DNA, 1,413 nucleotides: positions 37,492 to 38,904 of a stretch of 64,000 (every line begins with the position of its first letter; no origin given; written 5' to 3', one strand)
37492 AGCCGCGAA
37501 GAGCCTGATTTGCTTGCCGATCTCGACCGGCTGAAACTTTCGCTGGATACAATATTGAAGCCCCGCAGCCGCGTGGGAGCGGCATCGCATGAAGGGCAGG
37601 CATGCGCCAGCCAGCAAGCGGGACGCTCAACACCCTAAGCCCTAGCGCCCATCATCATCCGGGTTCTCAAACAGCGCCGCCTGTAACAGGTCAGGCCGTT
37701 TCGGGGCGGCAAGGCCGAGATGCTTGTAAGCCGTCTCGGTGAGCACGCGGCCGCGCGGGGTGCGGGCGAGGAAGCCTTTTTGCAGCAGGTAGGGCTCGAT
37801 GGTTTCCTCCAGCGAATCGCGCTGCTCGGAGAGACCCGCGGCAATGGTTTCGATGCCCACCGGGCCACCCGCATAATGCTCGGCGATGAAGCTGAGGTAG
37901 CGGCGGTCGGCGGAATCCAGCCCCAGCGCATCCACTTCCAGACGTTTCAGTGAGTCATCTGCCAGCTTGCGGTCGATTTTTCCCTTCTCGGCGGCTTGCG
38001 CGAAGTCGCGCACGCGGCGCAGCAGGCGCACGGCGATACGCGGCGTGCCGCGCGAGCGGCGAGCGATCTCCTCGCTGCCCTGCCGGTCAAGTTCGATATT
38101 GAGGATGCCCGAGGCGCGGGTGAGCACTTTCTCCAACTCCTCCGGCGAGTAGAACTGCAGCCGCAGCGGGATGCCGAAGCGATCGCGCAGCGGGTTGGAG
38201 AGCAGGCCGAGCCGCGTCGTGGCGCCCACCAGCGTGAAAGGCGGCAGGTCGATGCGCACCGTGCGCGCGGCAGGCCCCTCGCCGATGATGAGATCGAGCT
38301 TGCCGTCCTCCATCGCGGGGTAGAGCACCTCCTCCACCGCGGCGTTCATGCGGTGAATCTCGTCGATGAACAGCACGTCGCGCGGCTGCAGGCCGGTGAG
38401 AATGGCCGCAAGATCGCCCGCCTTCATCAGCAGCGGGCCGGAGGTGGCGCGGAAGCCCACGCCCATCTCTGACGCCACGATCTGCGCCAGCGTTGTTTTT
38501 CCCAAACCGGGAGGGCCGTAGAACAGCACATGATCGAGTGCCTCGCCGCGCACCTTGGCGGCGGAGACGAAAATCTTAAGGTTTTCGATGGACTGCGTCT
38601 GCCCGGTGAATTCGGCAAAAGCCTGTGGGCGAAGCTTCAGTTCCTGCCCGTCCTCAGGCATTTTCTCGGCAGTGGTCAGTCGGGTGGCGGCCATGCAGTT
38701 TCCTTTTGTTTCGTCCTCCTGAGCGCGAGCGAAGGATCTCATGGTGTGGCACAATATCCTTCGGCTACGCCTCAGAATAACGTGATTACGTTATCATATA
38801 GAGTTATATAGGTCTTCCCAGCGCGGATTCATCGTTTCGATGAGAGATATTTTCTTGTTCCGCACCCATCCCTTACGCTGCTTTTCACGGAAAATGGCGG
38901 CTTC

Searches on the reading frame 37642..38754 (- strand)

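Call 61: search_protein_families(library=pfam, proteins=[window:37642-38754:-], max_evalue=0.0001)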
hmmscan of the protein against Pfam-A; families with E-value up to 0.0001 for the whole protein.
window:37642-38754:- (370 aa): 6 families
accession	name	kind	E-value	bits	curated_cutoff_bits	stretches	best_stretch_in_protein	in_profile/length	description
PF05496.18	RuvB_N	-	1.5e-76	256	27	1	41-199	1-159/159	Holliday junction DNA helicase RuvB P-loop domain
PF17864.7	AAA_lid_4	-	1.2e-29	102.2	27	1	202-275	1-74/74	RuvB AAA lid domain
PF05491.19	RuvB_C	-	1.7e-26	92.4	24.7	1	277-346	2-71/72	RuvB C-terminal winged helix domain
PF00004.35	AAA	-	1.8e-20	74.2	21.2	1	76-197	1-127/131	ATPase family associated with various cellular activities (AAA)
PF07728.20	AAA_5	-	1e-08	35.7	22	1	75-193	1-139/139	AAA domain (dynein-related subfamily)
PF01078.27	Mg_chelatase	-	7.5e-06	25.9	20.3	0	49-94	5-43/207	Magnesium chelatase, subunit ChlI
